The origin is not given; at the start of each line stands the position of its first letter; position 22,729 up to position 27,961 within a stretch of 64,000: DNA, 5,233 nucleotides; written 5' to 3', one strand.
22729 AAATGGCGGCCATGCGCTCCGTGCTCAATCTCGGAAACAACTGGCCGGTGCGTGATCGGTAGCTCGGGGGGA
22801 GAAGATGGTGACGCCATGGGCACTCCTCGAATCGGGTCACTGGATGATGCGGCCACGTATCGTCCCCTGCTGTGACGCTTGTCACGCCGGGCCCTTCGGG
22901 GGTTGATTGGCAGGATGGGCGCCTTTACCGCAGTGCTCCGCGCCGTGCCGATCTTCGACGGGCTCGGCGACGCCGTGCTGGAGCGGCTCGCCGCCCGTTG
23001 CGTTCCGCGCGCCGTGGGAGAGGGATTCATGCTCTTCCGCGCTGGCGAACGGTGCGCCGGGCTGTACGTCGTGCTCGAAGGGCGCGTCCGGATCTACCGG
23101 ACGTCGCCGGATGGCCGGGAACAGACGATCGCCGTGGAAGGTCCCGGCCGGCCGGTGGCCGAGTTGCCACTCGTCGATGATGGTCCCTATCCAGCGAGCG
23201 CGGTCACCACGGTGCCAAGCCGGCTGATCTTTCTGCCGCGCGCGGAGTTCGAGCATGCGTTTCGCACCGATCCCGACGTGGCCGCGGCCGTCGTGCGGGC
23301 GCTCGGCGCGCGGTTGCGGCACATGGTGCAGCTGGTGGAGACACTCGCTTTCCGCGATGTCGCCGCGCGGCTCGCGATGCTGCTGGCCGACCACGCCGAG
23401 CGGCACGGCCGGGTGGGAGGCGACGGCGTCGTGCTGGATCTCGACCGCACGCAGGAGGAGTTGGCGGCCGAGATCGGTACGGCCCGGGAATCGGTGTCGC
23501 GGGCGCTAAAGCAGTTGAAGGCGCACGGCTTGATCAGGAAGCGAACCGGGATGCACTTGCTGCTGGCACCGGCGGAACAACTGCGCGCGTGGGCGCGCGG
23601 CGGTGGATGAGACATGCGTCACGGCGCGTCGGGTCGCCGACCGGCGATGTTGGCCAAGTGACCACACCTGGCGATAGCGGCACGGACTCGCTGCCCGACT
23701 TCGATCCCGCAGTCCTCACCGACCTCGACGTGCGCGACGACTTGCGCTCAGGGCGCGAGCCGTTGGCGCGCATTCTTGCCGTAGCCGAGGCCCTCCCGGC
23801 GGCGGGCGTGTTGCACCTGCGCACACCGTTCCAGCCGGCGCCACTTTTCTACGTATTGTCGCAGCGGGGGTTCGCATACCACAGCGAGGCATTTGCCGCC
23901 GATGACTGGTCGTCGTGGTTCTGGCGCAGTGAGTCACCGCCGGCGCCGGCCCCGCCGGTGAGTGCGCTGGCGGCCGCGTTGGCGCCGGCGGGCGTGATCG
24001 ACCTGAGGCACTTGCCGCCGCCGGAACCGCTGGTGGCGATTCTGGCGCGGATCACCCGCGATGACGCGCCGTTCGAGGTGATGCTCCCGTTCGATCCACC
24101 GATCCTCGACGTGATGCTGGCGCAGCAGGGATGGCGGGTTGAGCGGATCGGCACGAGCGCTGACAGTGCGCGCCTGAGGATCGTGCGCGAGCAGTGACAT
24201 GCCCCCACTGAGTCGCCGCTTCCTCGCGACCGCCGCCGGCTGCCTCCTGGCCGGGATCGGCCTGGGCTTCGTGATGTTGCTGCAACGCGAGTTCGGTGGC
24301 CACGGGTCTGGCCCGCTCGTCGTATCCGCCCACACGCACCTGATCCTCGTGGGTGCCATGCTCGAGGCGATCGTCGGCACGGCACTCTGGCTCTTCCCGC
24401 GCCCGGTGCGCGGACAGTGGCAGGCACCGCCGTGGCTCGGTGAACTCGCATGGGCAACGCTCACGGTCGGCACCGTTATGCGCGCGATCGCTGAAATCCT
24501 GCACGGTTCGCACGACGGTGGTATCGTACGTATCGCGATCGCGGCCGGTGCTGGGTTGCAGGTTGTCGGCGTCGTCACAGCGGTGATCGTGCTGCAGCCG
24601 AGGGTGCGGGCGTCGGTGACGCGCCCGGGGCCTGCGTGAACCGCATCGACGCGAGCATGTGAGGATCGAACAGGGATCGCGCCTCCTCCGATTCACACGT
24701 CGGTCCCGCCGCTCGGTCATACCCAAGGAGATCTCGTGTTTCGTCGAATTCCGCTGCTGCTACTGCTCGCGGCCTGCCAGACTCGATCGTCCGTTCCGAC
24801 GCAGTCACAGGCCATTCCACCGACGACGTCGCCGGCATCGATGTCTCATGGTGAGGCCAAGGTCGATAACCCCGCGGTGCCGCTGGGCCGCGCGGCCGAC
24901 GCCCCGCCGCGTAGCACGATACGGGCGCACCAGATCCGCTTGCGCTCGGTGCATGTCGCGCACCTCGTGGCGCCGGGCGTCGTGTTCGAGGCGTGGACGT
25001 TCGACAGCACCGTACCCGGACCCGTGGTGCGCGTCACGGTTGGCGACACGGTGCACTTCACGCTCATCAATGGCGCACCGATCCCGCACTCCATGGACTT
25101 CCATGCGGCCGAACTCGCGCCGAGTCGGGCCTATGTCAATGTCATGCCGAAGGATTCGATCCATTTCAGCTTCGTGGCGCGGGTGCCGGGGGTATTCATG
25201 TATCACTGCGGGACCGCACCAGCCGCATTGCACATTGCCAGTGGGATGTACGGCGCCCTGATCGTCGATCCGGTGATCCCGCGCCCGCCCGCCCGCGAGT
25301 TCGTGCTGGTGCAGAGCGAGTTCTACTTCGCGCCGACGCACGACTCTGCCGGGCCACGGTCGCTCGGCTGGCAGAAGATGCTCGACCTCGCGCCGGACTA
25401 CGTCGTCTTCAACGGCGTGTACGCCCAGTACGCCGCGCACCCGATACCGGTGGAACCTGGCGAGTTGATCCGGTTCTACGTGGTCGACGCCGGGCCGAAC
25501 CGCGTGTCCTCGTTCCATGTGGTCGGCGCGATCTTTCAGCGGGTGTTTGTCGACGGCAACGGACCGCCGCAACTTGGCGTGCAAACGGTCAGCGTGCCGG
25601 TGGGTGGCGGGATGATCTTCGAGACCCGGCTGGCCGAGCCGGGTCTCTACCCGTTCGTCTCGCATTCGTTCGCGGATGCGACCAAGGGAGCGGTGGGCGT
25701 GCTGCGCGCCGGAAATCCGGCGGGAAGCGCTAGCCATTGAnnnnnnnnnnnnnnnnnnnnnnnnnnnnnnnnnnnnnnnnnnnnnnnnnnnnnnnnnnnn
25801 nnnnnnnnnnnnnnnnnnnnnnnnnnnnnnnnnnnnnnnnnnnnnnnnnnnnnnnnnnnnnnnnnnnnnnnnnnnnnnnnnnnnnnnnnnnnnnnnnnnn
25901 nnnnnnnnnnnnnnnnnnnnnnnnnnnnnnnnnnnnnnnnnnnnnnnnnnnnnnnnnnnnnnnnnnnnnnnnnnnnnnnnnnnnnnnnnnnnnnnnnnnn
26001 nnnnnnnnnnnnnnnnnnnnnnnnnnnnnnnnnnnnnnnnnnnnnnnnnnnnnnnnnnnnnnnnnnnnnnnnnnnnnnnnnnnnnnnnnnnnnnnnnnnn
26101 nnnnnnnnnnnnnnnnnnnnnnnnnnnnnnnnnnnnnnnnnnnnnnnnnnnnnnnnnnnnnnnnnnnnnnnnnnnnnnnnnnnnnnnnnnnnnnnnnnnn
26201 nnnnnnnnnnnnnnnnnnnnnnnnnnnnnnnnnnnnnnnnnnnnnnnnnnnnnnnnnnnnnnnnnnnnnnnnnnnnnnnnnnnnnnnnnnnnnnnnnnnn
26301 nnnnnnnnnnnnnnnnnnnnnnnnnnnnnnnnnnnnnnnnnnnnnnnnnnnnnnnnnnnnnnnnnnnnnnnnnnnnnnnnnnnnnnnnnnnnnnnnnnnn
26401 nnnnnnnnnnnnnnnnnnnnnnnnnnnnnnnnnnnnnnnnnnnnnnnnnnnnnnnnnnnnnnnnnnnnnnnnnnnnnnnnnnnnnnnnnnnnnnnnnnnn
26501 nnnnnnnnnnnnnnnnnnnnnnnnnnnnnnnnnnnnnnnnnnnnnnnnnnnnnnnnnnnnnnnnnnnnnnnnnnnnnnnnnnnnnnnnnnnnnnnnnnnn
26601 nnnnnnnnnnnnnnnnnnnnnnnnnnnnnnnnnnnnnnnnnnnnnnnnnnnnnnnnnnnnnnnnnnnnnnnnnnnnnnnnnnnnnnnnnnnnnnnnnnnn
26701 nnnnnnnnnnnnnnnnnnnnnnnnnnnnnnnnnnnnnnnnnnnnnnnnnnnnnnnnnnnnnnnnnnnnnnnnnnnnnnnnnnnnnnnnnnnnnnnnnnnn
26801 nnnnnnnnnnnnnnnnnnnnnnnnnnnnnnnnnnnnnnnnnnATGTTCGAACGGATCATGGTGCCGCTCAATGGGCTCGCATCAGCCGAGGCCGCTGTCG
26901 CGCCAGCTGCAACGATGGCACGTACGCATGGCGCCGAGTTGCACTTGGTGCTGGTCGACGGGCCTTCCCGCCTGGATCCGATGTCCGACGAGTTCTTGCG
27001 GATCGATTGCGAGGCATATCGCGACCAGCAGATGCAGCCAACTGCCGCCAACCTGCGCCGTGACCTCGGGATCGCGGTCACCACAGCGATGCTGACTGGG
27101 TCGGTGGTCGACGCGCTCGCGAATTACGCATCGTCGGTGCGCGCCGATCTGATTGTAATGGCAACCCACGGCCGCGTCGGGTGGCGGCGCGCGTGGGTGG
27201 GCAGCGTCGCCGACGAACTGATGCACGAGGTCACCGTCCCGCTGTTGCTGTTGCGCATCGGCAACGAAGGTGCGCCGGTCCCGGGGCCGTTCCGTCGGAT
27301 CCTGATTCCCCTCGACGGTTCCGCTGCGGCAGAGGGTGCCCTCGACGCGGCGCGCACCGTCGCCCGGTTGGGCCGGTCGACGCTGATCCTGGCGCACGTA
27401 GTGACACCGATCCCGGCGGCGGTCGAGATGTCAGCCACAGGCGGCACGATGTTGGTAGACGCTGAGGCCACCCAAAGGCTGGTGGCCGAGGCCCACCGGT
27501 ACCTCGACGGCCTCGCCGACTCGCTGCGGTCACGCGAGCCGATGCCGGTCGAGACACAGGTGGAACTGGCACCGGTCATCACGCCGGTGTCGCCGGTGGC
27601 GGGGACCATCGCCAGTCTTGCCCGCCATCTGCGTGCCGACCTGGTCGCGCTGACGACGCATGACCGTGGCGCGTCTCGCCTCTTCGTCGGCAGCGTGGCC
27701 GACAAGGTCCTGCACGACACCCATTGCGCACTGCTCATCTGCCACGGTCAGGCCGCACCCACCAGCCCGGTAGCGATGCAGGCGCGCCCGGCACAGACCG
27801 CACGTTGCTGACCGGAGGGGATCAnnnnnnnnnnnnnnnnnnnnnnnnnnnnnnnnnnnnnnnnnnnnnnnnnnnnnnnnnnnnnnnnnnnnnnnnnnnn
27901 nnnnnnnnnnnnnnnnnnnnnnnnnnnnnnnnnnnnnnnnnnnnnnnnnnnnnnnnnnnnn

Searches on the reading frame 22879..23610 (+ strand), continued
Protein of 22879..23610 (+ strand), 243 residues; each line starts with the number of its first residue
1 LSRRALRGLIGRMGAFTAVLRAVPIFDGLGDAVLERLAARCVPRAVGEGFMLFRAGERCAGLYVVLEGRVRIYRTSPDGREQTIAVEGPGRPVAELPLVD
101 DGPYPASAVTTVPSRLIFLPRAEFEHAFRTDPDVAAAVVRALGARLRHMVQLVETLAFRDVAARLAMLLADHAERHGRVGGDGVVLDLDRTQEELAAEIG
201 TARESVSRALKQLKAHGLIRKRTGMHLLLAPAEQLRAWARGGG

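Call 38: find_encoding_contigs(protein=P0072, flank=10000, max_places=2)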
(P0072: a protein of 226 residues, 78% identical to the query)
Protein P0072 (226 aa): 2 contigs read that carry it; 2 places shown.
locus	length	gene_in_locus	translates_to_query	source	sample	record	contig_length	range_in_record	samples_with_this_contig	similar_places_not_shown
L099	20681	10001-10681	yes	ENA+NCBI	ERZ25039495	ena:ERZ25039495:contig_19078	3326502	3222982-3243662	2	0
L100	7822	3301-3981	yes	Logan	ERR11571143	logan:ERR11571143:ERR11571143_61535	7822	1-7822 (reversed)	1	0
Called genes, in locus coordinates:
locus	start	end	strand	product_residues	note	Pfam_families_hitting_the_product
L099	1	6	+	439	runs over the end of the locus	PF01566:Nramp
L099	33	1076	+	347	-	PF00582:Usp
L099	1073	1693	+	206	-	PF01545:Cation_efflux (faint)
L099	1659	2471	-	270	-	PF05096:Glu_cyclase_2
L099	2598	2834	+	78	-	-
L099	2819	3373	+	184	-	-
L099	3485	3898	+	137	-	PF03625:DUF302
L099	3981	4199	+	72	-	-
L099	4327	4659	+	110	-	PF03551:PadR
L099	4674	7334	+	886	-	PF12704:MacB_PCD, PF02687:FtsX, PF12704:MacB_PCD, PF02687:FtsX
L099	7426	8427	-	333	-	PF03706:LPG_synthase_TM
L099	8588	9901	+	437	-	PF01075:Glyco_transf_9 (weak)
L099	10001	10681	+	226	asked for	PF00027:cNMP_binding, PF13545:HTH_Crp_2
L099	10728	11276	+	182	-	PF10006:DUF2249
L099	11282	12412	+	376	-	PF07732:Cu-oxidase_3, PF07731:Cu-oxidase_2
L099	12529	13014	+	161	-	PF04542:Sigma70_r2, PF08281:Sigma70_r4_2, PF04545:Sigma70_r4 (weak)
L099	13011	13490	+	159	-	-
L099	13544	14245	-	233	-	-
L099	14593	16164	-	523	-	PF00135:COesterase, PF20434:BD-FAE, PF07859:Abhydrolase_3 (faint), PF00135:COesterase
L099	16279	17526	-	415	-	PF00999:Na_H_Exchanger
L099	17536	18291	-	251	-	PF18306:LDcluster4, PF03641:Lysine_decarbox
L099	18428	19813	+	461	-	-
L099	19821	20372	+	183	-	-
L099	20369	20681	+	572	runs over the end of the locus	PF07732:Cu-oxidase_3, PF00394:Cu-oxidase, PF07731:Cu-oxidase_2, PF00394:Cu-oxidase (weak)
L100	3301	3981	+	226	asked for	PF00027:cNMP_binding, PF13545:HTH_Crp_2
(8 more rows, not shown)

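Call 39: find_encoding_contigs(protein=P0120, flank=10000, max_places=2)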
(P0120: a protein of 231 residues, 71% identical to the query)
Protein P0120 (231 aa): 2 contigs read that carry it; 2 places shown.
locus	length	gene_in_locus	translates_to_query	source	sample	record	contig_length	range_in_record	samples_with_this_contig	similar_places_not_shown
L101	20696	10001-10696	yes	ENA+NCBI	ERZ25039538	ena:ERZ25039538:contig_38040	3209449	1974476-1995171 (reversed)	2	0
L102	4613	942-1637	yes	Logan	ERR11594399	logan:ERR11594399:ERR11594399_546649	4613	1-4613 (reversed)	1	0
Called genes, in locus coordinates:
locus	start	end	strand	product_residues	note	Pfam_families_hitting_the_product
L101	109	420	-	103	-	-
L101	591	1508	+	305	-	PF02678:Pirin, PF05726:Pirin_C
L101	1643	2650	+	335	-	PF00251:Glyco_hydro_32N (weak), PF04616:Glyco_hydro_43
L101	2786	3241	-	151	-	-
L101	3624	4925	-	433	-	PF00144:Beta-lactamase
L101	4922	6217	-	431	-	PF00155:Aminotran_1_2 (weak), PF00266:Aminotran_5, PF01041:DegT_DnrJ_EryC1, PF01212:Beta_elim_lyase (weak), PF01053:Cys_Met_Meta_PP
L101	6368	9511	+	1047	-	PF00069:Pkinase, PF01636:APH (weak), PF07714:PK_Tyr_Ser-Thr, PF13181:TPR_8 (faint), PF13414:TPR_11 (faint), PF13424:TPR_12 (faint)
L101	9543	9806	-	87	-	PF12837:Fer4_6 (faint), PF13183:Fer4_8 (faint), PF13237:Fer4_10 (faint), PF14697:Fer4_21 (faint), PF12838:Fer4_7 (weak), PF13187:Fer4_9 (faint), PF00037:Fer4, PF12797:Fer4_2 (weak), +1 more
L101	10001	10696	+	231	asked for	PF25213:HVO_A0261_N (faint), PF00027:cNMP_binding, PF13545:HTH_Crp_2, PF12802:MarR_2 (weak), PF00325:Crp (weak), PF01047:MarR (weak)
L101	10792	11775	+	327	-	PF07731:Cu-oxidase_2 (faint), PF07732:Cu-oxidase_3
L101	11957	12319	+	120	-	PF07883:Cupin_2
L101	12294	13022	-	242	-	PF06912:DUF1275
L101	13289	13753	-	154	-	PF14534:DUF4440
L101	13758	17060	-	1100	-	PF26549:Tricorn_N, PF26550:Tricorn_2nd, PF07676:PD40, PF26549:Tricorn_N, PF26550:Tricorn_2nd, PF14684:Tricorn_C1, PF14685:PDZ_Tricorn, PF03572:Peptidase_S41, +4 more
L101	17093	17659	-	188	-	PF13568:OMP_b-brl_2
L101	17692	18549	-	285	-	PF13672:PP2C_2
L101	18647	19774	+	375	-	PF06452:CBM9_1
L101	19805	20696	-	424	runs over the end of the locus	PF00324:AA_permease, PF13520:AA_permease_2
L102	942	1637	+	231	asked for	PF25213:HVO_A0261_N (faint), PF00027:cNMP_binding, PF13545:HTH_Crp_2, PF12802:MarR_2 (weak), PF00325:Crp (weak), PF01047:MarR (weak)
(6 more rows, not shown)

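Call 51: find_encoding_contigs(protein=P0001, flank=10000, max_places=3)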
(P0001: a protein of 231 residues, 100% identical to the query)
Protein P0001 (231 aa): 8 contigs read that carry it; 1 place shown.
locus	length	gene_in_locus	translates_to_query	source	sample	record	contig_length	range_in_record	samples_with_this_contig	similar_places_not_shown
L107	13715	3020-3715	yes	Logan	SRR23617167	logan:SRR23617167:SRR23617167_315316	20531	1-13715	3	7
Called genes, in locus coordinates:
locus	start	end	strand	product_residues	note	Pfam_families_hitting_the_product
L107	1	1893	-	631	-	?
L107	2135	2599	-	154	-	PF00115:COX1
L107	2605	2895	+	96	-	-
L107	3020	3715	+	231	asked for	PF00027:cNMP_binding, PF13545:HTH_Crp_2, PF12802:MarR_2 (weak), PF00325:Crp (weak)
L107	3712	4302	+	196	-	PF10006:DUF2249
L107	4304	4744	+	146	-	PF00115:COX1 (weak)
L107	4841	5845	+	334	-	PF07732:Cu-oxidase_3, PF07731:Cu-oxidase_2 (faint)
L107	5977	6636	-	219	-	PF04972:BON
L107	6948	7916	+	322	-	PF00582:Usp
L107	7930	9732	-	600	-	PF00989:PAS, PF13426:PAS_9, PF13185:GAF_2, PF01590:GAF, PF13492:GAF_3 (weak), PF00512:HisKA, PF02518:HATPase_c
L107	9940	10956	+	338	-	PF07730:HisKA_3 (weak), PF02518:HATPase_c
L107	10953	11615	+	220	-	PF00072:Response_reg, PF00196:GerE, PF08281:Sigma70_r4_2 (weak)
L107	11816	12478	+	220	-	-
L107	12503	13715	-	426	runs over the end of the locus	PF02308:MgtC, PF13194:DUF4010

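Call 71: search_dna_similar(query=window:22915-23610:+, collection=plasmids, mode=protein, max_rows=30, max_evalue=1e-15)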
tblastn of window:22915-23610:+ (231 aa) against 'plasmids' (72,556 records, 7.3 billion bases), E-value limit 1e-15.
Records with a match: 84; places in all: 85; records where one place covers at least 80% of the query: 83.
Best place of each record, by identity: <60% 84.
By first word of the organism name: Enterococcus 51; Thermus 18; Acaryochloris 3; Leuconostoc 3; Rhodococcus 2; Aerococcus 2; Nonomuraea 1; Tsukamurella 1; Deinococcus 1; Nocardia 1; and 1 more.
By predicted mobility (MOB-suite, as given by PLSDB): mobilizable 50; non-mobilizable 27; conjugative 7.
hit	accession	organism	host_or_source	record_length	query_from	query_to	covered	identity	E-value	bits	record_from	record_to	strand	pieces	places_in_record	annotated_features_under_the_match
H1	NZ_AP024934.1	Thermus thermophilus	-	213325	8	231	97%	35.0%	3e-18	90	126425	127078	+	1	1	Crp/Fnr family transcriptional regulator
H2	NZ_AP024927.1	Thermus thermophilus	-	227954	8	231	97%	35.0%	3e-18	90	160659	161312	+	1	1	Crp/Fnr family transcriptional regulator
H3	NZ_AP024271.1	Thermus thermophilus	-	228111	8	231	97%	35.0%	3e-18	90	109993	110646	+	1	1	Crp/Fnr family transcriptional regulator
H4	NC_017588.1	Thermus thermophilus JL-18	-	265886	8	231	97%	35.0%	4e-18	90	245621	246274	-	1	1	Crp/Fnr family transcriptional regulator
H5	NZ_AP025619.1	Thermus thermophilus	-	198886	8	228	96%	35.0%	7e-18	89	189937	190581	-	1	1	Crp/Fnr family transcriptional regulator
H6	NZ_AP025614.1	Thermus thermophilus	-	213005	8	228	96%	35.0%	7e-18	89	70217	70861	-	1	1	Crp/Fnr family transcriptional regulator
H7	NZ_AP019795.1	Thermus thermophilus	-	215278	8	228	96%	35.0%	7e-18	89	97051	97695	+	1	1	Crp/Fnr family transcriptional regulator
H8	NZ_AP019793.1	Thermus thermophilus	-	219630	8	228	96%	35.0%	7e-18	89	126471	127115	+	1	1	Crp/Fnr family transcriptional regulator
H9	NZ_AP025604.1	Thermus thermophilus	-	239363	8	228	96%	35.0%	7e-18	89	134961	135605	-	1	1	Crp/Fnr family transcriptional regulator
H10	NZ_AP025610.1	Thermus thermophilus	-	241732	8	228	96%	35.0%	7e-18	89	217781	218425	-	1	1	Crp/Fnr family transcriptional regulator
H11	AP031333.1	Thermus thermophilus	-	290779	8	228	96%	35.0%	7e-18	89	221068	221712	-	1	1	Crp/Fnr family transcriptional regulator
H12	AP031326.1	Thermus thermophilus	-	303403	8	228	96%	35.0%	7e-18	89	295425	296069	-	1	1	Crp/Fnr family transcriptional regulator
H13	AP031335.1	Thermus thermophilus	-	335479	8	228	96%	35.0%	7e-18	89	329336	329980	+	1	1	Crp/Fnr family transcriptional regulator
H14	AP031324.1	Thermus thermophilus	-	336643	8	228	96%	35.0%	7e-18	89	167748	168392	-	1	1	Crp/Fnr family transcriptional regulator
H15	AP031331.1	Thermus thermophilus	-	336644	8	228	96%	35.0%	7e-18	89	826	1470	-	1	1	Crp/Fnr family transcriptional regulator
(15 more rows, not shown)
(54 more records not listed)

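Call 72: get_annotated_region(hit=H4, flank=9000)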
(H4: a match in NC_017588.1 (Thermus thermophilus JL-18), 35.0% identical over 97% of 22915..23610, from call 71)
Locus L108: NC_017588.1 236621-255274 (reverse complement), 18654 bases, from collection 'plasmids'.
description: Thermus thermophilus JL-18 plasmid pTTJL1801, complete sequence
organism: Thermus thermophilus JL-18 (NCBI taxid 798128)
taxonomy: Bacteria; Deinococcota; Deinococci; Thermales; Thermaceae; Thermus; Thermus thermophilus; Thermus thermophilus JL-18
host: -; source: -; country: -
typing (MOB-suite, as given by PLSDB): non-mobilizable; replicon rep_cluster_1121
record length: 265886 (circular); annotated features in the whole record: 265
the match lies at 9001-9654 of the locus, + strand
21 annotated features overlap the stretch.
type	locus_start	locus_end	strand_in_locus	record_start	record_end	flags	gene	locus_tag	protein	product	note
CDS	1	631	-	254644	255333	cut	narI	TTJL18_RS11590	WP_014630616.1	respiratory nitrate reductase subunit gamma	GO:0019645 - anaerobic electron transport chain [Evidence IEA]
CDS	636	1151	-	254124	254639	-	-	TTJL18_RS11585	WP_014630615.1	molecular chaperone TorD family protein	-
CDS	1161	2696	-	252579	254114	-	narH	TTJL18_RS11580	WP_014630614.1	nitrate reductase subunit beta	GO:0009061 - anaerobic respiration [Evidence IEA]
CDS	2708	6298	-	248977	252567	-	-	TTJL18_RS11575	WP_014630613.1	nitrate reductase subunit alpha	GO:0009061 - anaerobic respiration [Evidence IEA]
CDS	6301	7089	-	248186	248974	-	-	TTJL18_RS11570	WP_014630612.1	c-type cytochrome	-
CDS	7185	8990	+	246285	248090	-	-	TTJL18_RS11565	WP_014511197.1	GAF domain-containing protein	-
CDS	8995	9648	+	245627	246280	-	-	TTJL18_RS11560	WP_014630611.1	Crp/Fnr family transcriptional regulator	GO:0006355 - regulation of DNA-templated transcription [Evidence IEA]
CDS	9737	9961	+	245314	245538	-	-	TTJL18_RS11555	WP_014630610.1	FeoA family protein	GO:0006811 - monoatomic ion transport [Evidence IEA]; GO:0055072 - obsolete iron ion homeostasis [Evidence IEA]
CDS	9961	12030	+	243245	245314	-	feoB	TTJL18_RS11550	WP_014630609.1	ferrous iron transport protein B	GO:0006826 - iron ion transport [Evidence IEA]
CDS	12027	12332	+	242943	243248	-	-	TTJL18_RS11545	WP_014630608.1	hypothetical protein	-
CDS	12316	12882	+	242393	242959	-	-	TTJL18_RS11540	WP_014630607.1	hypothetical protein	-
CDS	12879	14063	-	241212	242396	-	-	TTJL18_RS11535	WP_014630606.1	NAD(P)/FAD-dependent oxidoreductase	-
CDS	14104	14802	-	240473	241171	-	-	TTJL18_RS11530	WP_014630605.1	succinate dehydrogenase iron-sulfur subunit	-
CDS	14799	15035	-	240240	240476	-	-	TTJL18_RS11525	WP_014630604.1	hypothetical protein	-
CDS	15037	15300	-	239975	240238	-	-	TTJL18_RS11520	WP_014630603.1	ferredoxin family protein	-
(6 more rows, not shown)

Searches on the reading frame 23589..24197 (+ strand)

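Call 7: search_protein_families(library=pfam, proteins=[window:23589-24197:+])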
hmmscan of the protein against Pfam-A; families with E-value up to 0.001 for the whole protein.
window:23589-24197:+ (202 aa): 1 family
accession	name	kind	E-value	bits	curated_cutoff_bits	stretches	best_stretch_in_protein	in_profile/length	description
PF10006.14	DUF2249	-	6.2e-17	61.6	29.5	2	46-113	2-70/70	Uncharacterized conserved protein (DUF2249)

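Call 25: search_protein_families(library=ncbifam, proteins=[window:23658-24197:+], max_evalue=0.01)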
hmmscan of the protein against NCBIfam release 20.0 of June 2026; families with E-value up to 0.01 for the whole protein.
window:23658-24197:+ (179 aa): 0 families

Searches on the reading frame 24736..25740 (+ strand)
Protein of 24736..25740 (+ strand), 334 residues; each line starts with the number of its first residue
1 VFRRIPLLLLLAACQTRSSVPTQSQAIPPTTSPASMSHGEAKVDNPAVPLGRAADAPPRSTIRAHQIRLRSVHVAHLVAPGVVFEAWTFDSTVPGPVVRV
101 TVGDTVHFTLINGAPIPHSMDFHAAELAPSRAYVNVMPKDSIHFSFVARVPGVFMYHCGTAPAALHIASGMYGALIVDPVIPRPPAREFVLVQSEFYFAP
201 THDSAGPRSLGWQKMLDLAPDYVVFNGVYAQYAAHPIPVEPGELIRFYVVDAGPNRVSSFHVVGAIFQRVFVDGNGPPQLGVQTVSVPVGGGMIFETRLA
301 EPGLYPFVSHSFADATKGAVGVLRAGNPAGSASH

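Call 7: search_protein_families(library=pfam, proteins=[window:24736-25740:+])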
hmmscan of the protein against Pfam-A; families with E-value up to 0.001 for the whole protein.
window:24736-25740:+ (334 aa): 2 families
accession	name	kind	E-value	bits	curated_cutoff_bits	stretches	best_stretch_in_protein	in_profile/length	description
PF07731.20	Cu-oxidase_2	-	4.7e-12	46.3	20.4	1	113-179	50-135/137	Multicopper oxidase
PF07732.21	Cu-oxidase_3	-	1.7e-08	35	21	1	84-179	15-116/119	Multicopper oxidase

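Call 25: search_protein_families(library=ncbifam, proteins=[window:24736-25740:+], max_evalue=0.01)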
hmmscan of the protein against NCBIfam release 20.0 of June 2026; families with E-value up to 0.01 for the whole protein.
window:24736-25740:+ (334 aa): 6 families
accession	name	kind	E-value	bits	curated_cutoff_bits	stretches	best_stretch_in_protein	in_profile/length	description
TIGR02376.1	Cu_nitrite_red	equivalog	1.6e-51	175.6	296.3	1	42-325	5-310/326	copper-containing nitrite reductase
TIGR01480.1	copper_res_A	subfamily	3.3e-11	42.4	478.95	1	58-197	39-182/593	copper resistance system multicopper oxidase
TIGR04246.1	nitrous_NosZ_Gp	equivalog_domain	1.1e-05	24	625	1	92-179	495-578/578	Sec-dependent nitrous-oxide reductase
TIGR02657.1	amicyanin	equivalog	0.00029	21.2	110.2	1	96-162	11-74/83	amicyanin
TIGR03388.1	ascorbase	equivalog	0.00046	19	614.8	1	88-180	24-122/542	L-ascorbate oxidase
TIGR03389.1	laccase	equivalog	0.0039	16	558.9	0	62-125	3-63/539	laccase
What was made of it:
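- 23658..25740 (+): DUF2249 protein (23658-24197), a COX1-like small membrane protein (24199-24639) and a copper nitrite reductase homologue, nirK-like (24736-25740). TIGR02376 scores 175.6 bits, below its cut-off of 296 (call 25).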

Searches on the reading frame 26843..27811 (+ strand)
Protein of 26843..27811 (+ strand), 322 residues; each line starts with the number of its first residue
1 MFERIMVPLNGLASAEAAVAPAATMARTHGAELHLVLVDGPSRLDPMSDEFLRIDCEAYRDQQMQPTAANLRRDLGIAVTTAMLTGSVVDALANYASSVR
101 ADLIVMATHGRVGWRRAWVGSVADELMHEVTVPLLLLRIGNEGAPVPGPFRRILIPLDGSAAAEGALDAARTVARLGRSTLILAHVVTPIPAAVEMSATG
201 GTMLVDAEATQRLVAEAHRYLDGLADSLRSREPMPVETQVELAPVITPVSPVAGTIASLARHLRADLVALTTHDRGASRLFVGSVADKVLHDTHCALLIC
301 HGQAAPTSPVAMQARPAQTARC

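Call 25: search_protein_families(library=ncbifam, proteins=[window:26843-27811:+], max_evalue=0.01)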
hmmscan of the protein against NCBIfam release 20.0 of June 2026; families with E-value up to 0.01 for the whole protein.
window:26843-27811:+ (322 aa): 3 families
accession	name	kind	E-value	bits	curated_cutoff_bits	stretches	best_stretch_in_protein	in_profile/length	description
NF008380.0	PRK11175.1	equivalog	3.7e-10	39.3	227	2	54-139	212-301/313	universal stress protein UspE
NF011581.0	PRK15005.1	equivalog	2.5e-05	24.5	166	0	184-299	35-142/144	universal stress protein UspF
NF012000.0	PRK15456.1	equivalog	0.0044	17.1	189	0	252-299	93-140/142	universal stress protein UspG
